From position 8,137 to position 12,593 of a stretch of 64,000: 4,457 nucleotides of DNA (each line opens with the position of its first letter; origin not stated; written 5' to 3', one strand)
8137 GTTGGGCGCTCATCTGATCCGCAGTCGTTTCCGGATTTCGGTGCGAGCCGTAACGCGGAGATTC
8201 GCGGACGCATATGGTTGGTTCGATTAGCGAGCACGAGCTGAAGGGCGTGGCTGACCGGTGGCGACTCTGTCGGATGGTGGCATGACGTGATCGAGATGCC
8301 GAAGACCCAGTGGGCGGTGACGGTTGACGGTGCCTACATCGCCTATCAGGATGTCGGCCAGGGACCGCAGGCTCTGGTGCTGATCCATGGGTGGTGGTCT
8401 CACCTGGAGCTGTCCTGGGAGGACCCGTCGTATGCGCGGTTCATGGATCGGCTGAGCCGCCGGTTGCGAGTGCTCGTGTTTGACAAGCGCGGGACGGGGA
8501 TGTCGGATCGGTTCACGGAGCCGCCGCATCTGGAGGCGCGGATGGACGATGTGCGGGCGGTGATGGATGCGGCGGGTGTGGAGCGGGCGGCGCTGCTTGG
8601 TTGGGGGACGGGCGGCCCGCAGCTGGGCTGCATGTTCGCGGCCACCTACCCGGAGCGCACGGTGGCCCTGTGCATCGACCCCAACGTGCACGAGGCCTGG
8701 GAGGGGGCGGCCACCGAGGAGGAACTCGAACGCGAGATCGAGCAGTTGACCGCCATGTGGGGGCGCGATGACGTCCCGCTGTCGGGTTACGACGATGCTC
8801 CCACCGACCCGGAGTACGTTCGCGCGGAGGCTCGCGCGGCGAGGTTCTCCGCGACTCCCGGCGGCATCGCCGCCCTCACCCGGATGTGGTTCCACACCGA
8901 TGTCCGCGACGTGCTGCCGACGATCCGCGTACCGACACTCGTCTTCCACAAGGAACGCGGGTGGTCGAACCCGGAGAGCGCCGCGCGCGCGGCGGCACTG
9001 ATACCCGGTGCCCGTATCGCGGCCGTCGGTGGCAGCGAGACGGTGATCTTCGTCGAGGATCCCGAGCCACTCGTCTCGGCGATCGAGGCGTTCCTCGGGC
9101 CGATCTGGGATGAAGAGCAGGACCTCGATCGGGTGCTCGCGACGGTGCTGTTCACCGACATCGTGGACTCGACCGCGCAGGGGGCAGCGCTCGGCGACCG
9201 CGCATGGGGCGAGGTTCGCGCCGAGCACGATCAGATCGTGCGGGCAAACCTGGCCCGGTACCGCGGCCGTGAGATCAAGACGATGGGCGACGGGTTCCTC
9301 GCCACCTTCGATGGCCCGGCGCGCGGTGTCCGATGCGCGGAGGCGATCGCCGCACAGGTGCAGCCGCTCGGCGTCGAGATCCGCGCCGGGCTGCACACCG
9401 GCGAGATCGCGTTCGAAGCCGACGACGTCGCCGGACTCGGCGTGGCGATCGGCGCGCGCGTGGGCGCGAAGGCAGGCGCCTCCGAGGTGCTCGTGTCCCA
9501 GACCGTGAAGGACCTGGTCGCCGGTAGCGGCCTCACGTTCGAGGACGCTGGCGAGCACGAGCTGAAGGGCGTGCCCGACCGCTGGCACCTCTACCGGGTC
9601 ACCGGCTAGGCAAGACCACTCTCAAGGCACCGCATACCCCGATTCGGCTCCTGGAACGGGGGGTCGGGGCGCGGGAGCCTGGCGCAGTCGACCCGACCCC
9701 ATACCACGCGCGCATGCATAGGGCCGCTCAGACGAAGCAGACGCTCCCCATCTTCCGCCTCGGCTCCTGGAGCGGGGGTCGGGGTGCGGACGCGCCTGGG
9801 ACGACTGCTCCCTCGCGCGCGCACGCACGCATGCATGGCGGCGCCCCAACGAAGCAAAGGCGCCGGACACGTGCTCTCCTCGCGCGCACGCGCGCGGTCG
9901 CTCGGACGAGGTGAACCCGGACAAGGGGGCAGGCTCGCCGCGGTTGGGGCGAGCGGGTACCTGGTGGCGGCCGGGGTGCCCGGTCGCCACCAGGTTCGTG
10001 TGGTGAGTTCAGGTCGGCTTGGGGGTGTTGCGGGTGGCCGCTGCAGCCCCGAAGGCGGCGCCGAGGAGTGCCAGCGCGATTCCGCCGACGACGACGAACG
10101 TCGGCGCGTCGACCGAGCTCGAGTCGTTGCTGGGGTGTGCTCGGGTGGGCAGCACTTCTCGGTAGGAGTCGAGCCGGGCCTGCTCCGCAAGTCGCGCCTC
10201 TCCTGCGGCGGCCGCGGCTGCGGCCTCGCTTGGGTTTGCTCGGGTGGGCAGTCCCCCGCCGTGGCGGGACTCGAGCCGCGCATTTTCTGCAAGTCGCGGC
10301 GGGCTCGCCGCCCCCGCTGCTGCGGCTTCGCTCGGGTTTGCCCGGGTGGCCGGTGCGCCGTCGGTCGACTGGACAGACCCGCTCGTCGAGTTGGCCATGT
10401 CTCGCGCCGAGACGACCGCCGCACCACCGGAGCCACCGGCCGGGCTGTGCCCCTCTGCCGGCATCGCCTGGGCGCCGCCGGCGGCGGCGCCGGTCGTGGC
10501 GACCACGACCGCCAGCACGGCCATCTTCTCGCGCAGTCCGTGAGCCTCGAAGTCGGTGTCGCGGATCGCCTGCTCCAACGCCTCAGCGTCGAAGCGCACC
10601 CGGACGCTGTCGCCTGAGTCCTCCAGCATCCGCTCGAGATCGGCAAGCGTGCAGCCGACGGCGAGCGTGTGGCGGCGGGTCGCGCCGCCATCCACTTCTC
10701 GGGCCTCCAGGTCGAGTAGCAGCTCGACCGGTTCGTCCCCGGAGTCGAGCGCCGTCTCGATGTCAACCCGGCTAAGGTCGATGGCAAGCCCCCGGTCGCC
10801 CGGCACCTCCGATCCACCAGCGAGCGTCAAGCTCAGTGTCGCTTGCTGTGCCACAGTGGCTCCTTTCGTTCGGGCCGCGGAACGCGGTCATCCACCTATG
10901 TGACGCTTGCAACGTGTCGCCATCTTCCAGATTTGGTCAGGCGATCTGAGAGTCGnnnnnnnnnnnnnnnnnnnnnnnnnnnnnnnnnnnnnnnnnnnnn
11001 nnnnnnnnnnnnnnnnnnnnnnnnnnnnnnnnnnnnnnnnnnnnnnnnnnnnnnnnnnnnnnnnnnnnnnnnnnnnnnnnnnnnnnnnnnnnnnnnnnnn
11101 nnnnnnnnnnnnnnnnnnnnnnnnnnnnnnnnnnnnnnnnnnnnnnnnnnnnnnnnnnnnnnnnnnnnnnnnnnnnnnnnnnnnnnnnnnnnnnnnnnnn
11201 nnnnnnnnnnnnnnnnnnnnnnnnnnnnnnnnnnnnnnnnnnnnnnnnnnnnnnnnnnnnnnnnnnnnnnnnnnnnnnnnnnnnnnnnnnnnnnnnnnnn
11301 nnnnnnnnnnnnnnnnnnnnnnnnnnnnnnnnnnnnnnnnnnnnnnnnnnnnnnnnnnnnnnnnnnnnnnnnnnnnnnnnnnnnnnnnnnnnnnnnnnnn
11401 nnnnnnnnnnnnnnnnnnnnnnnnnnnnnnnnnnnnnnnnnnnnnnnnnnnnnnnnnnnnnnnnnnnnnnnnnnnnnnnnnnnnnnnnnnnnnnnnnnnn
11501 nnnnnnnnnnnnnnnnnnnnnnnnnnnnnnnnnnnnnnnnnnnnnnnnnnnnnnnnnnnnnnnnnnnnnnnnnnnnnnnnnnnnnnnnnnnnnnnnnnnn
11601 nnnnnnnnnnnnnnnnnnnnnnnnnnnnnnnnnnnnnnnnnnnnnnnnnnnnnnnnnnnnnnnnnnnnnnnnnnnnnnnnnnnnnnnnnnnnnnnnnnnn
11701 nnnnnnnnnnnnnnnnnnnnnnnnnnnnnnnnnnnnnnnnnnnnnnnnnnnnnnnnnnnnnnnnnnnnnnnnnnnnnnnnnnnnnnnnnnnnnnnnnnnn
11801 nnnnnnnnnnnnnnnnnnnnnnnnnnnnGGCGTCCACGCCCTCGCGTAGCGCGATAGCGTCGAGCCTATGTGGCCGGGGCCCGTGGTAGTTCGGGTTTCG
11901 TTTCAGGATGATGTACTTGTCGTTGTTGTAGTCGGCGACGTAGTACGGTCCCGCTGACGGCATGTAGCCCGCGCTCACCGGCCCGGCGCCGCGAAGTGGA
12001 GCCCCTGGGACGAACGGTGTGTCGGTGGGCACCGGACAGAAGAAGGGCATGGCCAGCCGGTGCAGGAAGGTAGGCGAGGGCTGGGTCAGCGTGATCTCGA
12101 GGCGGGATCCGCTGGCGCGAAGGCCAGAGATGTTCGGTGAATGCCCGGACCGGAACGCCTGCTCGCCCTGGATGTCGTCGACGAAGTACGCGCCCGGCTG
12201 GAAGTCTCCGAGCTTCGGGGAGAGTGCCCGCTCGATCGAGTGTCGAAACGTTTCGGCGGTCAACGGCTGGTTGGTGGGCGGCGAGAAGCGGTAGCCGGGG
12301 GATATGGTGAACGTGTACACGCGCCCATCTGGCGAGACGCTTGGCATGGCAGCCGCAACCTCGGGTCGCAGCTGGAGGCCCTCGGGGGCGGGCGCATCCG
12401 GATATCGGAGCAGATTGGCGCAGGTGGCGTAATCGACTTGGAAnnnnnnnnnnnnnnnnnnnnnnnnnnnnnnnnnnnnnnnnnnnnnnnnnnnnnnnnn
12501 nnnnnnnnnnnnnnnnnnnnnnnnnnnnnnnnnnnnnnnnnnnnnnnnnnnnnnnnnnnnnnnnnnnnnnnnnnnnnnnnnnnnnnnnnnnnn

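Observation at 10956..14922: Giant four-module receptor (Ser/Thr kinase - cyclase - TM - beta-propeller - peptide-type SBP) broken by two 1-nt frameshifts ~68 nt apart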

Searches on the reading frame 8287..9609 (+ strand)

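Call 18: search_protein_families(library=pfam, proteins=[window:8287-9609:+], max_evalue=0.01)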
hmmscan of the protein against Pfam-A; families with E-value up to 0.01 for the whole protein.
window:8287-9609:+ (440 aa): 2 families
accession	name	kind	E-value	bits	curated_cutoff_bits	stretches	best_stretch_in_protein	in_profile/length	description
PF00561.26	Abhydrolase_1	-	1.5e-09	38.3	25.8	1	29-130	2-102/245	alpha/beta hydrolase fold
PF00211.25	Guanylate_cyc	-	4.8e-09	36.5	21.9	1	285-436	9-179/183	Adenylate and Guanylate cyclase catalytic domain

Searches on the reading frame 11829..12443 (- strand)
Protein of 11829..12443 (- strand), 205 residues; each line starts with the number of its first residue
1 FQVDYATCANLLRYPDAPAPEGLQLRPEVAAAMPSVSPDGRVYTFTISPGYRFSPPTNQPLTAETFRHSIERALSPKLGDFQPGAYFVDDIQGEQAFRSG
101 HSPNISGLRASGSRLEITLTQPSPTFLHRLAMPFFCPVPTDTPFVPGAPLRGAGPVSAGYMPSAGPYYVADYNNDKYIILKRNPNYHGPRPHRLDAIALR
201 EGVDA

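Call 37: find_related_loci(query=A4, collection=genome_contigs, flank=10000)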
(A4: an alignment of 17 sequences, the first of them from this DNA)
Query A4 (205 aa) in genome_contigs; peptide patterns used: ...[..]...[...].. (x = any residue, [..] = any of these).
295 stretches matched a pattern; 269 encode a relative of the query (tblastn E <= 1e-3); the best 80 are kept; 80 distinct loci.
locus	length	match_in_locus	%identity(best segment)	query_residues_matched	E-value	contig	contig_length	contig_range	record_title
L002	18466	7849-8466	66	1-205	1e-92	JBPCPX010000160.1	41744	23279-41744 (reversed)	MAG: Actinomycetota bacterium isolate TH_ant_mag_193 S1Ck127_5170061_flag_1_multi_20.9952_len_41744, whole genome shotgu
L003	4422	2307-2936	66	1-204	6e-88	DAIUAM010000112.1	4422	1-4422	MAG TPA_asm: Actinomycetota bacterium isolate CTOTU41495 NODE_25420_length_4422_cov_8.839478, whole genome shotgun seque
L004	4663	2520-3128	68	2-205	5e-88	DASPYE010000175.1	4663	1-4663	MAG TPA_asm: Candidatus Dormiibacterota bacterium isolate SMAG_U11585 k141_194857, whole genome shotgun sequence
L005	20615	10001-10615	66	1-205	2e-87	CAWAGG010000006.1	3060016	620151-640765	MAG: uncultured Actinomycetota bacterium isolate MFD04944.bin.2.174 genome assembly, contig: contig_9349, whole genome s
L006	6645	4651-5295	64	1-205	2e-85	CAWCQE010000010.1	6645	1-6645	MAG: uncultured Actinomycetes bacterium isolate MFD05088.bin.2.167 genome assembly, contig: contig_19554, whole genome s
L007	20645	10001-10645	62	1-205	2e-84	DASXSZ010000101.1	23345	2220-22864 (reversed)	MAG TPA_asm: Solirubrobacterales bacterium isolate SMAG_U4679 k141_4169320, whole genome shotgun sequence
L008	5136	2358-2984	64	1-205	5e-82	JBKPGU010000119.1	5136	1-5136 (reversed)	MAG: Actinomycetota bacterium isolate HAY_GB_MAG_00028 HAY_GB_000000234402, whole genome shotgun sequence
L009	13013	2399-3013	64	1-201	8e-81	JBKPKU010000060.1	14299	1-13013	MAG: Actinomycetota bacterium isolate GS_HAYS_MAG_00110 GS_HAYS_000002493808, whole genome shotgun sequence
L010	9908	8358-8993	64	2-205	3e-80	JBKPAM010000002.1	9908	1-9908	MAG: Actinomycetota bacterium isolate GB_HAYS_MAG_00003 GB_HAYS_000000076675, whole genome shotgun sequence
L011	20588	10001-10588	62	1-204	5e-79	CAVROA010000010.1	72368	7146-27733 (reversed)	MAG: uncultured Actinomycetes bacterium isolate MFD05176.bin.1.208 genome assembly, contig: contig_77358, whole genome s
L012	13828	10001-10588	62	1-204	7e-79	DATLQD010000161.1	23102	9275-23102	MAG TPA_asm: Gaiellaceae bacterium isolate SMAG_U13869 k141_244079, whole genome shotgun sequence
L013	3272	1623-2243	62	1-204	5e-79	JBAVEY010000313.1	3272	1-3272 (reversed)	MAG: Actinomycetota bacterium isolate MFD04307_ilm_asm_bin8 k127_11982, whole genome shotgun sequence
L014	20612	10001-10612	61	1-204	4e-77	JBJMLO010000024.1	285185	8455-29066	MAG: Actinomycetota bacterium isolate H3_16_all_fractions_metab_155_71_0 k255_7330175, whole genome shotgun sequence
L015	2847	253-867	61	1-205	9e-78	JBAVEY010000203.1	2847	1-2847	MAG: Actinomycetota bacterium isolate MFD04307_ilm_asm_bin8 k127_191022, whole genome shotgun sequence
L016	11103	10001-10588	61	1-204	4e-76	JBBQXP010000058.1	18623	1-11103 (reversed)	MAG: Gaiellales bacterium isolate Co_metawrap_2122 Cmw_2122_k141_7567906_length_18623_cov_69.7119, whole genome shotgun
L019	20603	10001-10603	56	1-204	2e-67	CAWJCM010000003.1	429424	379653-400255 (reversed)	MAG: uncultured Actinomycetes bacterium isolate MFD04944.bin.1.197 genome assembly, contig: contig_17227, whole genome s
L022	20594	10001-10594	55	1-204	3e-66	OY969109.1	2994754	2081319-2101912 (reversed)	MAG: uncultured Actinomycetes bacterium isolate MFD10007.bin.1.148 genome assembly, chromosome: 1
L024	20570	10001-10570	54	2-203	9e-66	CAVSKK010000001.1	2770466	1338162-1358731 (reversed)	MAG: uncultured Actinomycetes bacterium isolate MFD09212.bin.1.147 genome assembly, contig: contig_10645, whole genome s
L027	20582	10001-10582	52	1-203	2e-64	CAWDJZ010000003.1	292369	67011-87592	MAG: uncultured Gaiellaceae bacterium isolate MFD04850.bin.2.221 genome assembly, contig: contig_12978, whole genome sho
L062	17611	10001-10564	49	1-199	7e-57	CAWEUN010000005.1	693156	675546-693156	MAG: uncultured Solirubrobacterales bacterium isolate MFD05841.bin.2.193 genome assembly, contig: contig_14224, whole ge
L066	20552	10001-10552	48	1-193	5e-56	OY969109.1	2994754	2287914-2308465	MAG: uncultured Actinomycetes bacterium isolate MFD10007.bin.1.148 genome assembly, chromosome: 1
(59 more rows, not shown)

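Call 65: search_protein_families(library=pfam, proteins=[L005:8171-11485:+, L007:7877-11500:+, L019:8111-11434:+, L022:7943-11491:+, L024:8036-11473:+, L027:8120-11491:+, L062:8138-11473:+, L066:8339-11455:+], max_evalue=0.001)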
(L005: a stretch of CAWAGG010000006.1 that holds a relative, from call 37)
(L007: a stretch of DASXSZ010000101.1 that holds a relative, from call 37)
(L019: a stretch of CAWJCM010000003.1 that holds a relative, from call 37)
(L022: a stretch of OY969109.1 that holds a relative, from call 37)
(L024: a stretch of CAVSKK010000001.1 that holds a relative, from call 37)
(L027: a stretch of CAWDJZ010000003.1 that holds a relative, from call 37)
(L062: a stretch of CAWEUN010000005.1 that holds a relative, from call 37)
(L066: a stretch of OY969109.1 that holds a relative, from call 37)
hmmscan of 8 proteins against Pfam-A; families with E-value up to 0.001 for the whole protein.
L005:8171-11485:+ (1105 aa): 2 families
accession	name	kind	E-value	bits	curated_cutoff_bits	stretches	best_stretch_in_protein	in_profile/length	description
PF00496.27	SBP_bac_5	-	1.3e-40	140.1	32.4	1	635-1023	2-361/368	Bacterial extracellular solute-binding proteins, family 5 Middle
PF21959.2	DUF6923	-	0.00011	22.5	27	0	509-556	125-171/234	Repeat of unknown function (DUF6923)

L007:7877-11500:+ (1208 aa): 3 families
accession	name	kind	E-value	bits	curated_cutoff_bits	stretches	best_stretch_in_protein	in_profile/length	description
PF03704.23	BTAD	-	3.8e-42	144.5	22.1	1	126-271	1-146/146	Bacterial transcriptional activator domain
PF00496.27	SBP_bac_5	-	1.5e-39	136.6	32.4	1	733-1121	2-359/368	Bacterial extracellular solute-binding proteins, family 5 Middle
PF00486.34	Trans_reg_C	-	7.7e-10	39.2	26.2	1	51-119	8-77/77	Transcriptional regulatory protein, C terminal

L019:8111-11434:+ (1108 aa): 6 families
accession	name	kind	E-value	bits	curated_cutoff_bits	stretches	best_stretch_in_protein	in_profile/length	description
PF03704.23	BTAD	-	1.1e-41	143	22.1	1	112-253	1-146/146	Bacterial transcriptional activator domain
PF00496.27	SBP_bac_5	-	1.3e-32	113.8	32.4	1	655-1027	2-363/368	Bacterial extracellular solute-binding proteins, family 5 Middle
PF21959.2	DUF6923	-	6.2e-12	46.2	27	1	390-474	108-185/234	Repeat of unknown function (DUF6923)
PF00486.34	Trans_reg_C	-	2e-10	41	26.2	1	41-94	8-60/77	Transcriptional regulatory protein, C terminal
PF24684.1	Vgb_lyase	-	5.3e-05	22.6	50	1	384-561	24-208/290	Virginiamycin B lyase family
PF11239.13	DUF3040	-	0.00091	19.9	24.7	1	243-305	9-78/84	Protein of unknown function (DUF3040)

L022:7943-11491:+ (1183 aa): 5 families
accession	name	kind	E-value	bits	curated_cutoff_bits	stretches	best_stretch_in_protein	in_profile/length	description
PF03704.23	BTAD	-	1.6e-41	142.5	22.1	1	164-305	1-146/146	Bacterial transcriptional activator domain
PF00496.27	SBP_bac_5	-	5.6e-35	121.6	32.4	1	711-1100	2-362/368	Bacterial extracellular solute-binding proteins, family 5 Middle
PF00486.34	Trans_reg_C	-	2e-11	44.3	26.2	1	92-156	7-76/77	Transcriptional regulatory protein, C terminal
PF21959.2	DUF6923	-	2.5e-09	37.7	27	1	528-612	111-201/234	Repeat of unknown function (DUF6923)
PF16819.11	DUF5074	-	0.00083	18.9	27.2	0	516-616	107-215/353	Domain of unknown function (DUF5074)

L024:8036-11473:+ (1146 aa): 8 families
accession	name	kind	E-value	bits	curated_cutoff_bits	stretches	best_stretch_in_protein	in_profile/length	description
PF03704.23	BTAD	-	8.7e-51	172.6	22.1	1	128-273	1-146/146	Bacterial transcriptional activator domain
PF00496.27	SBP_bac_5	-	6.9e-46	157.5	32.4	1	679-1058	2-362/368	Bacterial extracellular solute-binding proteins, family 5 Middle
PF24684.1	Vgb_lyase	-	1.1e-11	44.5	50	1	450-624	20-285/290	Virginiamycin B lyase family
PF00486.34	Trans_reg_C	-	1.3e-11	44.9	26.2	1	47-121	8-77/77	Transcriptional regulatory protein, C terminal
PF16819.11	DUF5074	-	2.4e-09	37.1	27.2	0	422-528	124-227/353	Domain of unknown function (DUF5074)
PF21959.2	DUF6923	-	2.8e-09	37.5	27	0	337-411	111-184/234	Repeat of unknown function (DUF6923)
PF08450.18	SGL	-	7.2e-06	26.2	26.3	0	360-396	190-225/246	SMP-30/Gluconolactonase/LRE-like region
PF21783.3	YNCE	-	0.0002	21.3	27.1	0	535-602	39-109/339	YNCE-like beta-propeller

L027:8120-11491:+ (1124 aa): 7 families
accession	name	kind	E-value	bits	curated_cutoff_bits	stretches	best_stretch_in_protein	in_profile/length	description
PF00496.27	SBP_bac_5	-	4.2e-56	191.1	32.4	1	652-1035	2-365/368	Bacterial extracellular solute-binding proteins, family 5 Middle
PF03704.23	BTAD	-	3.6e-48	164.1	22.1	1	106-251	1-146/146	Bacterial transcriptional activator domain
PF21783.3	YNCE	-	1.7e-12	47.8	27.1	2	454-530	30-109/339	YNCE-like beta-propeller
PF00486.34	Trans_reg_C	-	2.5e-09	37.5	26.2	1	23-77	8-61/77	Transcriptional regulatory protein, C terminal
PF21959.2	DUF6923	-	4.6e-09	36.8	27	0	311-384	111-183/234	Repeat of unknown function (DUF6923)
PF16819.11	DUF5074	-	2.3e-08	33.9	27.2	0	498-591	104-202/353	Domain of unknown function (DUF5074)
PF08450.18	SGL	-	0.0007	19.7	26.3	0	533-579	184-232/246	SMP-30/Gluconolactonase/LRE-like region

L062:8138-11473:+ (1112 aa): 6 families
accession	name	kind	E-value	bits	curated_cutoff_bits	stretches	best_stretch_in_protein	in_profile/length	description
PF00496.27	SBP_bac_5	-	6.5e-58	197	32.4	1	646-1028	2-363/368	Bacterial extracellular solute-binding proteins, family 5 Middle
PF24684.1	Vgb_lyase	-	1.1e-15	57.6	50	1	367-584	20-241/290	Virginiamycin B lyase family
PF21783.3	YNCE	-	2.6e-06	27.4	27.1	1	494-568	37-113/339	YNCE-like beta-propeller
PF21959.2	DUF6923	-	3.3e-05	24.2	27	0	482-583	80-184/234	Repeat of unknown function (DUF6923)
PF01436.27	NHL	-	0.00013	22.2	20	0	528-550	3-26/28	NHL repeat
PF16819.11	DUF5074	-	0.00031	20.3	27.2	0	532-586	149-202/353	Domain of unknown function (DUF5074)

L066:8339-11455:+ (1039 aa): 6 families
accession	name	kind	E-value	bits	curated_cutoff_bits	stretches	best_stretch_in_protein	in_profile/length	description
PF00496.27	SBP_bac_5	-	3.8e-52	178.1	32.4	1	579-961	2-366/368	Bacterial extracellular solute-binding proteins, family 5 Middle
PF24684.1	Vgb_lyase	-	8.3e-16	58.1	50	1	364-519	78-243/290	Virginiamycin B lyase family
PF00211.25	Guanylate_cyc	-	2.1e-08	34.4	21.9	1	9-163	6-171/183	Adenylate and Guanylate cyclase catalytic domain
PF16819.11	DUF5074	-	9e-07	28.7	27.2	1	464-541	148-227/353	Domain of unknown function (DUF5074)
PF21783.3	YNCE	-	5.4e-05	23.1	27.1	0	430-518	40-131/339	YNCE-like beta-propeller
PF21959.2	DUF6923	-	0.0009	19.5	27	0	403-504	62-175/234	Repeat of unknown function (DUF6923)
